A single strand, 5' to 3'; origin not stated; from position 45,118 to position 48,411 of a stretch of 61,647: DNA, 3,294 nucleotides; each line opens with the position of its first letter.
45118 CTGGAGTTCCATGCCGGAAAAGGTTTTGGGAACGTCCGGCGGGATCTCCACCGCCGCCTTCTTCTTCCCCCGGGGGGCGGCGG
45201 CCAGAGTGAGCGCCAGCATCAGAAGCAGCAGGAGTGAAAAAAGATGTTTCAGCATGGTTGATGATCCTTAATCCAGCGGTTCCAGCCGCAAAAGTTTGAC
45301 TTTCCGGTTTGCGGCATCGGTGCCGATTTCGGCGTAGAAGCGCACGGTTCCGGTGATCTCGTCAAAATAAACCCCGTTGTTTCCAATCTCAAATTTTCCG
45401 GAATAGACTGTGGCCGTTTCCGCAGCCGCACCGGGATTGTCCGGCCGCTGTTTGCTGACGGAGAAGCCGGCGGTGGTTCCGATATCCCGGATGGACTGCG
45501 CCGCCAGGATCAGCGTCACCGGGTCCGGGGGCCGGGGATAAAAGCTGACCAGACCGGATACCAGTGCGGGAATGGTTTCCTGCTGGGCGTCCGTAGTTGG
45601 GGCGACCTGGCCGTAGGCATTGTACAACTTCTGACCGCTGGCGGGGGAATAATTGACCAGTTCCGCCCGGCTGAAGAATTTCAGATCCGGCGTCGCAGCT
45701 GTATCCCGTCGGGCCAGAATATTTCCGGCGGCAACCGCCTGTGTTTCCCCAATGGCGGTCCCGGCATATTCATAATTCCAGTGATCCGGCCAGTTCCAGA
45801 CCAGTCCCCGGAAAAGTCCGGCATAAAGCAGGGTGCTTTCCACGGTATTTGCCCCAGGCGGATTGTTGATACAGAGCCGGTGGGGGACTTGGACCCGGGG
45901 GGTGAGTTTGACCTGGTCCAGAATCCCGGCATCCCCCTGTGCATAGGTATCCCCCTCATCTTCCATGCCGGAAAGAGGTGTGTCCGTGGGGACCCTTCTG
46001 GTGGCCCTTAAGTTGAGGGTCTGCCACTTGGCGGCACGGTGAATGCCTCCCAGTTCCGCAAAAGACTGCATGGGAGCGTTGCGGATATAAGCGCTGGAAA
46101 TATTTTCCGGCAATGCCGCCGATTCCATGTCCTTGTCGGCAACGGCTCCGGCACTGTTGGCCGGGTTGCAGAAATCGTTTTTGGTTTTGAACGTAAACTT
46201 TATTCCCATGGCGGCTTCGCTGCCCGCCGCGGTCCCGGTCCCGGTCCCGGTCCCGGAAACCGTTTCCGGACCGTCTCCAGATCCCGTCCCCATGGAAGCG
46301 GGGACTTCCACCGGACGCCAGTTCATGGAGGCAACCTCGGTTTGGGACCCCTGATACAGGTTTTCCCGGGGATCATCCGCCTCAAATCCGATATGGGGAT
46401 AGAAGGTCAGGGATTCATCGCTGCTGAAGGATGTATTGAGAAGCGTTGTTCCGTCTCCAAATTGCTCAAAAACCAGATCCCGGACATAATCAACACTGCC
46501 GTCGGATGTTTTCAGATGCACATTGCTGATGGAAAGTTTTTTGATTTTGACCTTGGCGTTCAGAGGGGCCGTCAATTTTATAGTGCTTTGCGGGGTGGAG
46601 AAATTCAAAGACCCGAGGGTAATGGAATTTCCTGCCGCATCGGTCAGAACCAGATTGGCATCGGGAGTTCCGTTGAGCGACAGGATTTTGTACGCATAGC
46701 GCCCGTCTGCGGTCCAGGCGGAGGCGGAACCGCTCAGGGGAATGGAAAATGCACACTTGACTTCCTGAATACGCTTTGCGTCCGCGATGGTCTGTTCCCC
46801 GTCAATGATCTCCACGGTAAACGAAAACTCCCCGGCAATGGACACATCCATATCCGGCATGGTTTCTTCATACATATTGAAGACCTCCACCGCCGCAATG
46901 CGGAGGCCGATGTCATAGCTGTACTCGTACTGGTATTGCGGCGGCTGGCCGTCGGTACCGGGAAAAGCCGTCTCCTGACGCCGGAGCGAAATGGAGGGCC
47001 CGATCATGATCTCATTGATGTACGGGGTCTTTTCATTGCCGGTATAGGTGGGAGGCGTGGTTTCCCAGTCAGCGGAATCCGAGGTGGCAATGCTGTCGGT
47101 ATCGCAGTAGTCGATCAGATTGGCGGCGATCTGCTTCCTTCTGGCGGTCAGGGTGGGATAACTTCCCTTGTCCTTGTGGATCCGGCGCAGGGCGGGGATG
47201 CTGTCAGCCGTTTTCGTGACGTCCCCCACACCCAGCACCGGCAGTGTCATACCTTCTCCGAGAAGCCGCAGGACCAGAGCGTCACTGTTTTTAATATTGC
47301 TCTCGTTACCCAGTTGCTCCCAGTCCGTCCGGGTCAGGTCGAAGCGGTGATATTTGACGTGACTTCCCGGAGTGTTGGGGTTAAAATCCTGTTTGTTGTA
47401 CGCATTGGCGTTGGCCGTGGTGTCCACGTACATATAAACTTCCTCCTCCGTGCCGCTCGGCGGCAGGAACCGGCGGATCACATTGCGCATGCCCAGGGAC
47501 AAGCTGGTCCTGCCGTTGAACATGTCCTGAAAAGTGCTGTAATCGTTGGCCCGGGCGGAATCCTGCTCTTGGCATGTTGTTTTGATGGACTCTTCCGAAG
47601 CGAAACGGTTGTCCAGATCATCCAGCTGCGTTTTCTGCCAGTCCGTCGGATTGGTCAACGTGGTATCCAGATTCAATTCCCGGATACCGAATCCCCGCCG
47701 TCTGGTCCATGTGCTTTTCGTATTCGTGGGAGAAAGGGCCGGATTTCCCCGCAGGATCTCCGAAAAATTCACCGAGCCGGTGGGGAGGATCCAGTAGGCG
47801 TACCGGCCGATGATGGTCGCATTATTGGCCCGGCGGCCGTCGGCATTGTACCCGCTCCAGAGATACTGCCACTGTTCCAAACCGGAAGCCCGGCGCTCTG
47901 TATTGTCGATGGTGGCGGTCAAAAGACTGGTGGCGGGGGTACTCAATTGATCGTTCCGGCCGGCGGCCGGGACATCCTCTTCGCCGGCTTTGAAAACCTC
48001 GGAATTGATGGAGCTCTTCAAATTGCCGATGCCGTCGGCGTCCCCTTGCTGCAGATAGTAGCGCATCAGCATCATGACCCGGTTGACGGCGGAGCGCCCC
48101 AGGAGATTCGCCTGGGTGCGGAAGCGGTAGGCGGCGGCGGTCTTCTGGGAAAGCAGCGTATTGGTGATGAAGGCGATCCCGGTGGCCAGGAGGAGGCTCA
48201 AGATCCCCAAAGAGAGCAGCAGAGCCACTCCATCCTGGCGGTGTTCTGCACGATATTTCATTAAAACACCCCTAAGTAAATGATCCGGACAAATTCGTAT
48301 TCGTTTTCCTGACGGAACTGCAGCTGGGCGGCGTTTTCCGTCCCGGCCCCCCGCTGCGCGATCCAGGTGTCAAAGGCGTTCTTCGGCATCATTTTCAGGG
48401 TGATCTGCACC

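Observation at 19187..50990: Three separated loci add up to one atypical type IV filament machine (T2SS-style pseudopilins, T4P-style PilT, two secretins)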

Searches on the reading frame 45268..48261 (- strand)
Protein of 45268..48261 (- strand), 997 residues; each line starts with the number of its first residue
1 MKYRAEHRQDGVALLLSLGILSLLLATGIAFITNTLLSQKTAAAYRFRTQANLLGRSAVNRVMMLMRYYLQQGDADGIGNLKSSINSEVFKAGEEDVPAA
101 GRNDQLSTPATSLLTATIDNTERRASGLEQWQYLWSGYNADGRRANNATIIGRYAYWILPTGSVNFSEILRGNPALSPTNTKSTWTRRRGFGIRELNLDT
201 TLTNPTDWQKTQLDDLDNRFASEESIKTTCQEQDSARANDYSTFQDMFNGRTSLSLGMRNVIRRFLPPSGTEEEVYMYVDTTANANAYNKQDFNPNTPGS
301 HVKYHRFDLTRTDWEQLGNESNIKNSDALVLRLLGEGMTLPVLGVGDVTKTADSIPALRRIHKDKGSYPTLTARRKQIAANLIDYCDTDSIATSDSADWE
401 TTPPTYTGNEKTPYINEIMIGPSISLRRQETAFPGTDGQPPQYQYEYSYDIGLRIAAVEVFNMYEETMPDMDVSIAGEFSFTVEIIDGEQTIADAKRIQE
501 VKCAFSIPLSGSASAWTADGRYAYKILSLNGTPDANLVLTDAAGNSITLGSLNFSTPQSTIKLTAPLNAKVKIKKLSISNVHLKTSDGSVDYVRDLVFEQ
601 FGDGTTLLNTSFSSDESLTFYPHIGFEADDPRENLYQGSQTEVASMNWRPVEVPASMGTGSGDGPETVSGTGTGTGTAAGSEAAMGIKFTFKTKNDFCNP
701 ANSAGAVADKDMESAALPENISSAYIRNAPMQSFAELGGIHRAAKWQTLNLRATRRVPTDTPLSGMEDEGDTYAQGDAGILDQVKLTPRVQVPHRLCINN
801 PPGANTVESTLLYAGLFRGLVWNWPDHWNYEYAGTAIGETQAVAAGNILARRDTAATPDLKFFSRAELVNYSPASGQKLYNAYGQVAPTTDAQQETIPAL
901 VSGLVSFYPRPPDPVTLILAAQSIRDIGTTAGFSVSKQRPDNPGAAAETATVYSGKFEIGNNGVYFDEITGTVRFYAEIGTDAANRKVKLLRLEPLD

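Call 4: search_protein_families(library=pfam, proteins=[window:45268-48261:-], max_evalue=0.01)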
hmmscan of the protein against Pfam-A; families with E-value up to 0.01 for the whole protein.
window:45268-48261:- (997 aa): 0 families

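Call 13: search_protein_families(library=ncbifam, proteins=[window:45268-48261:-], max_evalue=0.01)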
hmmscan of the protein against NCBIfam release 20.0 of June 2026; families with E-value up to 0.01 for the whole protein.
window:45268-48261:- (997 aa): 1 family
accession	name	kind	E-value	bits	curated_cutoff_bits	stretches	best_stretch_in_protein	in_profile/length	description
NF037980.1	T2SS_GspK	equivalog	0.0064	16.1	130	0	9-73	1-65/307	type II secretion system minor pseudopilin GspK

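Call 14: find_homologous_proteins(query=window:45268-48261:-, max_evalue=0.001)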
Query window:45268-48261:- (997 aa): 242 proteins with E <= 0.001 among 8000 candidates; the best 120 are listed.
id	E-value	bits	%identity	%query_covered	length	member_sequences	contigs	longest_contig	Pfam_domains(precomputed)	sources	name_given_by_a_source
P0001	0.0e+0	1183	57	100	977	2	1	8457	-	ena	-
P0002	0.0e+0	1180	59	100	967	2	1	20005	-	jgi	-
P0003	0.0e+0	1150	57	99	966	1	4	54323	-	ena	-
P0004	0.0e+0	1144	57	100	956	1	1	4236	-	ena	-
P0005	0.0e+0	1089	55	97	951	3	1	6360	-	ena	-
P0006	0.0e+0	1060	53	97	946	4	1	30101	-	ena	-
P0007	0.0e+0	1058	53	97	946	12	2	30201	-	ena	-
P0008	0.0e+0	1047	53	97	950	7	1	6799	-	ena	-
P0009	0.0e+0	1023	52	97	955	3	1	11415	-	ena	-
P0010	0.0e+0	1018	52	97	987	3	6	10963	-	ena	-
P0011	0.0e+0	1017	51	97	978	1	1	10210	-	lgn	-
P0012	7.7e-163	562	39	100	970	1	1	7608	-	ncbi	-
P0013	1.7e-103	365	32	100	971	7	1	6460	-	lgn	-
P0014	3.3e-99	351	33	100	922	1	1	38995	-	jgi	jgi:Tfp pilus assembly protein PilX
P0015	2.2e-95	339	32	100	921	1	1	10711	-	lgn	-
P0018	6.9e-86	307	31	100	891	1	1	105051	-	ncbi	-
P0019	8.7e-81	290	30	100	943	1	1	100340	-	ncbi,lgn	-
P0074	5.9e-49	185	26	98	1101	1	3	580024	-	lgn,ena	-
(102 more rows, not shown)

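Call 15: find_encoding_contigs(protein=P0003, flank=10000, max_places=2)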
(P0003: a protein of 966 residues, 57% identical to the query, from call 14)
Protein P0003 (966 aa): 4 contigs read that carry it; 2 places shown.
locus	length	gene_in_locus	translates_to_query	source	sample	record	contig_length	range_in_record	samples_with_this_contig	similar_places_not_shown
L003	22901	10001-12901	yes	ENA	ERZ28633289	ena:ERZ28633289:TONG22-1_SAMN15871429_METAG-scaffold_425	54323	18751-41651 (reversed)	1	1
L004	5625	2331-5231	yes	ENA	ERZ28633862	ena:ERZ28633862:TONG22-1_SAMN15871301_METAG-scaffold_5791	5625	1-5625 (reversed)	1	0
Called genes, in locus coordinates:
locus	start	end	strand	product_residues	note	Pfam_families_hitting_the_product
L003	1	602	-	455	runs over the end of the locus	PF00202:Aminotran_3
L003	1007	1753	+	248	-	PF08220:HTH_DeoR, PF00455:DeoRC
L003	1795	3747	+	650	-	-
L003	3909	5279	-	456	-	PF07602:DUF1565 (weak), PF22842:Pel9A-like_beta_helix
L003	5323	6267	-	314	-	PF13407:Peripla_BP_4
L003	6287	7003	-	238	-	PF07963:N_methyl (weak)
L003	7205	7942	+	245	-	-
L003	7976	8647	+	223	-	-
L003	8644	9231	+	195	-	-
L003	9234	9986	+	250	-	PF07963:N_methyl (weak)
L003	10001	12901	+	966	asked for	-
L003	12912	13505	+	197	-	-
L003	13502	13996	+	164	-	PF08334:T2SSG (faint)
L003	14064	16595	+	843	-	PF25788:Ig_Rha78A_N, PF08531:Bac_rhamnosid_N, PF05592:Bac_rhamnosid, PF17389:Bac_rhamnosid6H, PF17390:Bac_rhamnosid_C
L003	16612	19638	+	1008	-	PF17132:Glyco_hydro_106 (faint)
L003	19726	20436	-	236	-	-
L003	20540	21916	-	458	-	PF02056:Glyco_hydro_4, PF11975:Glyco_hydro_4C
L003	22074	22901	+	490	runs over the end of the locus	-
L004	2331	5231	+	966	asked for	-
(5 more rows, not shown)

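Call 16: find_encoding_contigs(protein=P0019, flank=10000, max_places=2)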
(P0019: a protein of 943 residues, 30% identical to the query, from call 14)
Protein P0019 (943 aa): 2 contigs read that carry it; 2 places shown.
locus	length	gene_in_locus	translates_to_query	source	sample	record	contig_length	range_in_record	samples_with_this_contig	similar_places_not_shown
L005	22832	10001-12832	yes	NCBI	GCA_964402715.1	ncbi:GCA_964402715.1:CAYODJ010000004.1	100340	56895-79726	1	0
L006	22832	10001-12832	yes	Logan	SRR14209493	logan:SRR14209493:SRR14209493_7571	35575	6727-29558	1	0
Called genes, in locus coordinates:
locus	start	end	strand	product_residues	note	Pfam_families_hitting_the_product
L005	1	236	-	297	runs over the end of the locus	PF17827:PrmC_N, PF06325:PrmA (weak), PF13489:Methyltransf_23 (weak), PF05175:MTS, PF12847:Methyltransf_18 (weak), PF13847:Methyltransf_31, PF08242:Methyltransf_12, PF13649:Methyltransf_25, +1 more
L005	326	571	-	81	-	-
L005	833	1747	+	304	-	PF00698:Acyl_transf_1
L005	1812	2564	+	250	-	PF00106:adh_short, PF01370:Epimerase (weak), PF08659:KR, PF13561:adh_short_C2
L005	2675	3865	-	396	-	PF13742:tRNA_anti_2, PF01336:tRNA_anti-codon (weak), PF02601:Exonuc_VII_L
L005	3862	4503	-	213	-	PF02163:Peptidase_M50 (weak)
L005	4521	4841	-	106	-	PF03091:CutA1 (weak)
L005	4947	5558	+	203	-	PF08334:T2SSG (weak)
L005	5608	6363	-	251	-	-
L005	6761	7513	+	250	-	-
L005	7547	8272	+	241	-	-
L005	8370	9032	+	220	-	-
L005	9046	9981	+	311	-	-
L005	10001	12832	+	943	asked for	-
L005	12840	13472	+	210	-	-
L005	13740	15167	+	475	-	PF07690:MFS_1, PF05977:MFS_3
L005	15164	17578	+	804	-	PF02574:S-methyl_trans, PF00809:Pterin_bind, PF02607:B12-binding_2, PF02310:B12-binding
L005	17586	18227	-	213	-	PF02390:Methyltransf_4, PF08241:Methyltransf_11 (faint), PF13649:Methyltransf_25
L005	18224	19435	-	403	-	PF01676:Metalloenzyme, PF10143:PhosphMutase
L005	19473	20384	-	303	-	PF11858:DUF3378 (weak), PF01351:RNase_HII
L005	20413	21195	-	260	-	PF24096:DUF7379 (weak), PF12146:Hydrolase_4 (weak), PF12697:Abhydrolase_6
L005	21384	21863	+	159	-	PF00383:dCMP_cyt_deam_1, PF14437:MafB19-deam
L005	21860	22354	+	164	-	PF01467:CTP_transf_like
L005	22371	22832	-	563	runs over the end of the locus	PF00749:tRNA-synt_1c, PF03950:tRNA-synt_1c_C, PF20974:tRNA-synt_1c_C2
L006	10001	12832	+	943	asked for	-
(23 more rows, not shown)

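Call 17: find_encoding_contigs(protein=P0074, flank=10000, max_places=2)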
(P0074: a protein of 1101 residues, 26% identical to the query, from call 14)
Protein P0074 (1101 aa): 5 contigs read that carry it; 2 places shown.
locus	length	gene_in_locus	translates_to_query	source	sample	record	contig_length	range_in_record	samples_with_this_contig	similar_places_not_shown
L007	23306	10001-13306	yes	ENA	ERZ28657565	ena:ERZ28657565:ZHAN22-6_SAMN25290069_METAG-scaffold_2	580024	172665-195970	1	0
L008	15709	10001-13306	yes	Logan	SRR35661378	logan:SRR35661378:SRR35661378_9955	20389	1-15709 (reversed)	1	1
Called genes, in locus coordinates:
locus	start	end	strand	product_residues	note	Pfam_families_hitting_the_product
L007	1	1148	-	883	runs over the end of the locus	PF01204:Trehalase (faint), PF22422:MGH1-like_GH, PF03200:Glyco_hydro_63 (weak)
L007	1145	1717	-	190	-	-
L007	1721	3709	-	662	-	PF08206:OB_RNB, PF22707:S1CSD-TOTE-2 (weak), PF17876:CSD2, PF00773:RNB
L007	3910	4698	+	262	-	PF02548:Pantoate_transf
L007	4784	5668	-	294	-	PF02016:Peptidase_S66, PF17676:Peptidase_S66C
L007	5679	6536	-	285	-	PF02311:AraC_binding, PF07883:Cupin_2, PF00165:HTH_AraC, PF12833:HTH_18, PF00165:HTH_AraC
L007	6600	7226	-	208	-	PF01346:FKBP_N, PF00254:FKBP_C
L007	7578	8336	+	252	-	PF07963:N_methyl (weak)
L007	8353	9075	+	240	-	-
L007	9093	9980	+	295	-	-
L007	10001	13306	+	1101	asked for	-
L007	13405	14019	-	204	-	PF13353:Fer4_12, PF04055:Radical_SAM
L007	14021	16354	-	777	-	PF03477:ATP-cone, PF13597:NRDD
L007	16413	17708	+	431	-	PF00849:PseudoU_synth_2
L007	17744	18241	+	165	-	-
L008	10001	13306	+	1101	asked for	-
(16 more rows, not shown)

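Call 52: search_solved_structures(query=A1, max_evalue=1)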
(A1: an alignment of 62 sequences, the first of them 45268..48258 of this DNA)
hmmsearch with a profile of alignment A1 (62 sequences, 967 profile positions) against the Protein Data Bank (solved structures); distinct sequences matched with E-value up to 1: 0.

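Call 63: predict_structure(alignment_id=A1)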
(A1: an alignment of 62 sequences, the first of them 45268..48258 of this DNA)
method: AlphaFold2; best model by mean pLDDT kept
length: 996 residues; sequences in the alignment: 62
mean_pLDDT: 82.0   pTM: 0.81
mean pLDDT of the five models: 82.0, 81.8, 81.0, 79.6, 78.6
residues with pLDDT >= 90: 274; 70-90: 561; 50-70: 140; < 50: 21
segments of 3 or more residues with pLDDT < 50: 1-3, 670-683
pLDDT, mean of each block of 10 residues (from residue 1): 54 78 83 80 83 92 88 73 85 82 77 75 81 91 89 86 86 71 86 87 63 84 66 75 86 79 85 87 74 67 92 91 94 92 84 95 92 96 89 92 91 92 84 83 84 88 84 91 72 74 84 84 83 62 62 79 79 90 91 84 64 70 89 88 85 59 69 40 64 81 60 64 73 90 89 89 92 92 91 88 86 92 77 83 91 83 90 84 83 90 83 88 90 83 79 87 85 91 83 86
secondary structure, 60 per line:
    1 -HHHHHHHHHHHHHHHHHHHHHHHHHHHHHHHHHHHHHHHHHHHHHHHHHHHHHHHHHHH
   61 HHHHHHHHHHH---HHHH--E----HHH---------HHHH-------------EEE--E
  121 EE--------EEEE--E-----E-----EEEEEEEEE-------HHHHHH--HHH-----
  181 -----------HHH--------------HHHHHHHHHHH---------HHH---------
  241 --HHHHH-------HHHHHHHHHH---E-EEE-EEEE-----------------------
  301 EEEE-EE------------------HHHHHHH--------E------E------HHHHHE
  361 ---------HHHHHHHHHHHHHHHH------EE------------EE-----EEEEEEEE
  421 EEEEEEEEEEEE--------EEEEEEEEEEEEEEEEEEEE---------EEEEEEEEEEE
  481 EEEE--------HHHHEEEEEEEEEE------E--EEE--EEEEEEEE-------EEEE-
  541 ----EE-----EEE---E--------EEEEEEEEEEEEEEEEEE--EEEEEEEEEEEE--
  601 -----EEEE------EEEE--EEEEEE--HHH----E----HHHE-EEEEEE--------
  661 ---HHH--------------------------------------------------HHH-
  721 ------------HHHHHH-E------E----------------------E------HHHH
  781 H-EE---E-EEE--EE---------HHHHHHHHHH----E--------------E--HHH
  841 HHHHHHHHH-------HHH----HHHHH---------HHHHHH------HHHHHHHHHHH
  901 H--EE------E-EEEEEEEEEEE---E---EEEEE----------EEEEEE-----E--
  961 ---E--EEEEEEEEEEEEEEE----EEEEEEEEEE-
elements in order (helices of 4 or more, strands of 3 or more residues): H2-71 H75-78 H98-101 E115-117 E120-122 E131-134 E149-157 H165-170 H209-219 H243-247 H255-264 E270-272 E274-277 E301-304 H326-332 H355-359 H370-385 E413-432 E441-460 E470-484 H493-496 E497-506 E516-518 E521-528 E536-539 E552-554 E567-584 E587-598 E606-609 E616-619 E622-627 E647-652 H733-738 H777-781 E790-792 H806-815 H838-849 H864-868 H878-883 H890-901 E914-924 E932-936 E947-952 E967-981 E986-995

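Call 65: fold_search(model_id=the predicted structure, library=pdb)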
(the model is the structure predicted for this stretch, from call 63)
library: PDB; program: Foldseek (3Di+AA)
matches with E <= 10: 577; with E <= 0.001: 0
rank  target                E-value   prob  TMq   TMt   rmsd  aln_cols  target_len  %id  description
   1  4p1y_E                1.2e-03  0.20  0.05  0.14  27.3       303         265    6  Crystal structure of staphylococcal gamma-hemolysin prepore (released 2014-10-01)
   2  6u3t_B                1.3e-03  0.25  0.06  0.16  21.0       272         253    8  Structure-based discovery of a novel small-molecule inhibitor of methicillin-resistant S. aureus (released 2020-03-25)
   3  6u3t_A                1.6e-03  0.30  0.06  0.15  19.7       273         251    8  Structure-based discovery of a novel small-molecule inhibitor of methicillin-resistant S. aureus (released 2020-03-25)
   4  3b07_A                1.7e-03  0.20  0.06  0.13  29.5       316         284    5  Crystal structure of octameric pore form of gamma-hemolysin from Staphylococcus aureus (released 2011-10-12)
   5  4p1y_G                1.7e-03  0.15  0.05  0.12  25.4       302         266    7  Crystal structure of staphylococcal gamma-hemolysin prepore (released 2014-10-01)
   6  4p1y_A                2.0e-03  0.14  0.05  0.12  26.0       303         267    8  Crystal structure of staphylococcal gamma-hemolysin prepore (released 2014-10-01)
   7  4yhd_G                2.3e-03  0.38  0.07  0.17  19.6       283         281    8  Staphylococcal alpha-hemolysin H35A mutant monomer (released 2015-10-21)
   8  4yhd_E                2.5e-03  0.23  0.07  0.16  19.4       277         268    9  Staphylococcal alpha-hemolysin H35A mutant monomer (released 2015-10-21)
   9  2qk7_B                2.5e-03  0.20  0.06  0.14  24.2       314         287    9  A covalent S-F heterodimer of staphylococcal gamma-hemolysin (released 2008-02-19)
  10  4p1x_C                2.6e-03  0.16  0.05  0.13  26.5       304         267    6  Crystal structure of staphylococcal LUK prepore (released 2014-10-01)
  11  4yhd_D                3.6e-03  0.23  0.06  0.15  21.4       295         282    7  Staphylococcal alpha-hemolysin H35A mutant monomer (released 2015-10-21)
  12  4yhd_A                4.2e-03  0.21  0.07  0.15  22.6       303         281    7  Staphylococcal alpha-hemolysin H35A mutant monomer (released 2015-10-21)
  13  3anz_A                4.6e-03  0.14  0.06  0.14  29.5       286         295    8  Crystal Structure of alpha-hemolysin (released 2011-06-22)
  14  6rhv_H                4.9e-03  0.08  0.05  0.11  30.5       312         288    8  Crystal structure of mouse CD11b I-domain (CD11b-I) in complex with Staphylococcus aureus octameric bi-component leuko (released 2019-12-18)
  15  4yhd_B                5.1e-03  0.28  0.07  0.16  20.6       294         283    8  Staphylococcal alpha-hemolysin H35A mutant monomer (released 2015-10-21)
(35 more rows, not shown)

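Call 71: find_related_loci(query=A1, collection=metagenome_contigs, flank=10000)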
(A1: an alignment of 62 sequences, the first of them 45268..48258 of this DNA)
Query A1 (996 aa) in metagenome_contigs; peptide patterns used: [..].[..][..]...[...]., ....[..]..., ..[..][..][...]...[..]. (x = any residue, [..] = any of these).
600 stretches matched a pattern (row limit reached: there are more); 109 encode a relative of the query (tblastn E <= 1e-3); the best 80 are kept; 80 distinct loci.
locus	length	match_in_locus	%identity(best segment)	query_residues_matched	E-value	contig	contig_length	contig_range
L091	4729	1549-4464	31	3-996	3e-101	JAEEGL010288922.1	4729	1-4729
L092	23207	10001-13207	29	3-974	9e-61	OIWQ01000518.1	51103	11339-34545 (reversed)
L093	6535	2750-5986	28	3-974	2e-56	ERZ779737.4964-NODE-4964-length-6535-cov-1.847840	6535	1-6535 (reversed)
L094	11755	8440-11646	26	1-973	1e-56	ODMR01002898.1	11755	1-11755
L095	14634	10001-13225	27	2-996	4e-54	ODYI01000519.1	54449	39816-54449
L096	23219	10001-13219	27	1-989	2e-51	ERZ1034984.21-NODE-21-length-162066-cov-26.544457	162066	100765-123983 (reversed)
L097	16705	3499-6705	27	8-973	4e-56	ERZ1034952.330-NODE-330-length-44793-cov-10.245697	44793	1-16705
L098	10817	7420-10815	26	1-992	7e-48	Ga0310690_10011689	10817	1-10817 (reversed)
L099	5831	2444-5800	27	1-996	2e-47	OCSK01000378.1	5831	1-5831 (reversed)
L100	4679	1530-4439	25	8-974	7e-47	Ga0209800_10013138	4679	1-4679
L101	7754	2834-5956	27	7-996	3e-46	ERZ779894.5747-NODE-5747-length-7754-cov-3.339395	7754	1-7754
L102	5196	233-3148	27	3-987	1e-46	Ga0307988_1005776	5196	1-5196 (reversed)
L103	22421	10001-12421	25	7-927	8e-45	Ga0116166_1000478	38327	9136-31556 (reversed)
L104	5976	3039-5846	26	7-819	2e-44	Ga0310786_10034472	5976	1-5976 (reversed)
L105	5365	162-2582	26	145-996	3e-44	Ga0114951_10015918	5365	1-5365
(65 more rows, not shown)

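Call 91: find_encoding_contigs(protein=P0018, flank=10000, max_places=1)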
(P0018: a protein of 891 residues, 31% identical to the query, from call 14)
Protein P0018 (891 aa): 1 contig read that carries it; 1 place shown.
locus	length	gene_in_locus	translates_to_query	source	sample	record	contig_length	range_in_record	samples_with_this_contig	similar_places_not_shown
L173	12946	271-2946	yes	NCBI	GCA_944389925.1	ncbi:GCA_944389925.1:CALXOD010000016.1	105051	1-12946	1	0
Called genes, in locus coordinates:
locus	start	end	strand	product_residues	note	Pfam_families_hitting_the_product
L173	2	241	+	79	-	?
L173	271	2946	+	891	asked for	-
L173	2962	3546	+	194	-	-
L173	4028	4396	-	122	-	-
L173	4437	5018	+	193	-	-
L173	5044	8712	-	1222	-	-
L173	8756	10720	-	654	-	-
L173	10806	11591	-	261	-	-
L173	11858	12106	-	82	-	-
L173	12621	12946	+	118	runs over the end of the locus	PF01502:PRA-CH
